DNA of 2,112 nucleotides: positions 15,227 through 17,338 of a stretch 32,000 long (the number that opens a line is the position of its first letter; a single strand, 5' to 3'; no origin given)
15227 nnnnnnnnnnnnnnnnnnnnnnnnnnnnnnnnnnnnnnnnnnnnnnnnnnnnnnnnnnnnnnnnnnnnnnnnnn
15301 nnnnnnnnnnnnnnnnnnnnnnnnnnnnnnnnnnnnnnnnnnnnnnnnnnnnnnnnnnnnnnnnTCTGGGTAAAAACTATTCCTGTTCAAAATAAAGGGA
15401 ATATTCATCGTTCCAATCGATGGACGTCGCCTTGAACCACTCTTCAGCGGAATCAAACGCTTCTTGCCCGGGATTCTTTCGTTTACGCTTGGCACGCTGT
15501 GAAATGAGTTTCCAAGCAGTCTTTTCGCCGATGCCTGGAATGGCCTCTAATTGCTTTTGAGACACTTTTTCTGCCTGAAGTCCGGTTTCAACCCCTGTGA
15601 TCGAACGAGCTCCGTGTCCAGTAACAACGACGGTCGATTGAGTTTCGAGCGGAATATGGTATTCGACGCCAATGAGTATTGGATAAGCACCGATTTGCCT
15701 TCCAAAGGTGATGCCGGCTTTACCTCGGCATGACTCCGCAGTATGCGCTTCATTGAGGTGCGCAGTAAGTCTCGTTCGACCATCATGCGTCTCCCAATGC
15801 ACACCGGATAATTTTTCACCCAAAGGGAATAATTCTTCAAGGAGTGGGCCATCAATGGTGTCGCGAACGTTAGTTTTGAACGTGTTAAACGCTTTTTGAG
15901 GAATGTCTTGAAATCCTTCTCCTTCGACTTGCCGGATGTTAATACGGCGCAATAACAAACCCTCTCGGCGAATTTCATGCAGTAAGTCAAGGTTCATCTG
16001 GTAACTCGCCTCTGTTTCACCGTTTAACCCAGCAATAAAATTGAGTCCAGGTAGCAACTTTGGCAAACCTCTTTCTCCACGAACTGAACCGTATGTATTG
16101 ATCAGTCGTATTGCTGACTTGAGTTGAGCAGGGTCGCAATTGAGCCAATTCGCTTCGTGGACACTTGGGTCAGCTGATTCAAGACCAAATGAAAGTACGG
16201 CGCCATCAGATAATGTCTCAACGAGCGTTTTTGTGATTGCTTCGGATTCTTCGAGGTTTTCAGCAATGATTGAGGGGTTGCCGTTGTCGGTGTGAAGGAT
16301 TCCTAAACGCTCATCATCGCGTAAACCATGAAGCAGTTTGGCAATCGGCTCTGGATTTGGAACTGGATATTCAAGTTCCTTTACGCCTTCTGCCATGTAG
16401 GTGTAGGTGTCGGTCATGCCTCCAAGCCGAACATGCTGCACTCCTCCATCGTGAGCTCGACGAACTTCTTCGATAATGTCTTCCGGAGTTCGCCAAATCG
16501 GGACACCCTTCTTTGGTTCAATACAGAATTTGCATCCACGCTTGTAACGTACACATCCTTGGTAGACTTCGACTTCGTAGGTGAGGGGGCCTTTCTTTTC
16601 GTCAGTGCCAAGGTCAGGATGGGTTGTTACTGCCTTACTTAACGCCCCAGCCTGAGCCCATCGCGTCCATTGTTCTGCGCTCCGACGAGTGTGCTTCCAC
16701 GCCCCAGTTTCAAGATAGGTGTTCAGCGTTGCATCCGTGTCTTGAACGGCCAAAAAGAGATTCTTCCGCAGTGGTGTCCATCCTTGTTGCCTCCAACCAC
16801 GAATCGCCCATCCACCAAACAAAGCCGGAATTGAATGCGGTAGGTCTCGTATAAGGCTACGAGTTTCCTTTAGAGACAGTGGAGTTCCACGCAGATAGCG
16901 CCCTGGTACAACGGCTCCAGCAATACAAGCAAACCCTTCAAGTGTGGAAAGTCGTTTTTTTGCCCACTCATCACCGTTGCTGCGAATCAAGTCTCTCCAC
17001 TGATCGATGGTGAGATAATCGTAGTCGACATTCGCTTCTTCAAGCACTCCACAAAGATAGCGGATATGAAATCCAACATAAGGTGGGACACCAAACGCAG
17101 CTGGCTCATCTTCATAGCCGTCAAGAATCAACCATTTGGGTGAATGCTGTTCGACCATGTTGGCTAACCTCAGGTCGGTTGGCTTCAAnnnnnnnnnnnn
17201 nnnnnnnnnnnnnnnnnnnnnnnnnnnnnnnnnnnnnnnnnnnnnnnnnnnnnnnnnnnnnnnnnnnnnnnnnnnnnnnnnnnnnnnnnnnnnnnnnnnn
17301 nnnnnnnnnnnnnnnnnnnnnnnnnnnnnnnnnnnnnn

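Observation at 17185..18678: Exosome cap subunit Csl4 fused to two RRM domains and a basic tail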

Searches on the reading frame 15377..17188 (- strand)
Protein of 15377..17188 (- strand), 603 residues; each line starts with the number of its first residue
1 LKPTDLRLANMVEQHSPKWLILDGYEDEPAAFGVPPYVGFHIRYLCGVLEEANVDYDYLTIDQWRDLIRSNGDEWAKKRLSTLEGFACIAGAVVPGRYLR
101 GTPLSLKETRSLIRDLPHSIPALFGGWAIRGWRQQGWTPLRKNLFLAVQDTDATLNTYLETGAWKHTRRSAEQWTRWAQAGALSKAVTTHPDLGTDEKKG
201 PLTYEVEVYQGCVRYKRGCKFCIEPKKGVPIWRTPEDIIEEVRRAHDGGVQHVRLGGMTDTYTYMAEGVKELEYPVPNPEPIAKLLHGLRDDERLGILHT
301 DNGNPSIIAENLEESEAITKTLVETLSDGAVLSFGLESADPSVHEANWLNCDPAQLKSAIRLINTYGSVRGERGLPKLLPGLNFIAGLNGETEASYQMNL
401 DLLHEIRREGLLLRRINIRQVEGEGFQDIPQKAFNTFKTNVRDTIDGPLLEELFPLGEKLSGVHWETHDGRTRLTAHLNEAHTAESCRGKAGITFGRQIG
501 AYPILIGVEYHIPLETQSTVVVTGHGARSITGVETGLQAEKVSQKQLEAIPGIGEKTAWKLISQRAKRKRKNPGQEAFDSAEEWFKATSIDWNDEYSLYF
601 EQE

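Call 3: search_protein_families(library=pfam, proteins=[window:15377-17188:-], max_evalue=0.01)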
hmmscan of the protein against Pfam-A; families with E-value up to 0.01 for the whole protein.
window:15377-17188:- (603 aa): 3 families
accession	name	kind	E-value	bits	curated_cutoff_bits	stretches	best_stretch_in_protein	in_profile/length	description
PF04055.27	Radical_SAM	-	2e-10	41.6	29.5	1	207-397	2-160/166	Radical SAM superfamily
PF00633.29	HHH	-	0.0022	18.2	24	1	543-558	9-24/30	Helix-hairpin-helix motif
PF14520.12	HHH_5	-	0.0059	17.5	27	0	542-564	32-54/57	Helix-hairpin-helix domain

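Call 4: search_protein_families(library=ncbifam, proteins=[window:15377-17188:-], max_evalue=0.01)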
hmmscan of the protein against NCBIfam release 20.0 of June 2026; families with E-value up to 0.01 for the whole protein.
window:15377-17188:- (603 aa): 4 families
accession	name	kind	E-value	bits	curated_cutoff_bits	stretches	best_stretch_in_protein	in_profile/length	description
TIGR00089.1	TIGR00089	subfamily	1.3e-06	27.5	251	1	189-316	126-242/429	MiaB/RimO family radical SAM methylthiotransferase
TIGR04014.1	B12_SAM_MJ_0865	equivalog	7.8e-05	21.6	360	1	183-406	140-336/434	methyl-coenzyme M reductase glutamine C-methyltransferase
TIGR01578.1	MiaB-like-B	hypoth_equivalog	0.00031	19.6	314.7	0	158-264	89-192/421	tRNA (N(6)-L-threonylcarbamoyladenosine(37)-C(2))-methylthiotransferase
TIGR01574.1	miaB-methiolase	equivalog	0.00042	19.5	355.3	1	205-257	147-197/437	tRNA (N6-isopentenyl adenosine(37)-C2)-methylthiotransferase MiaB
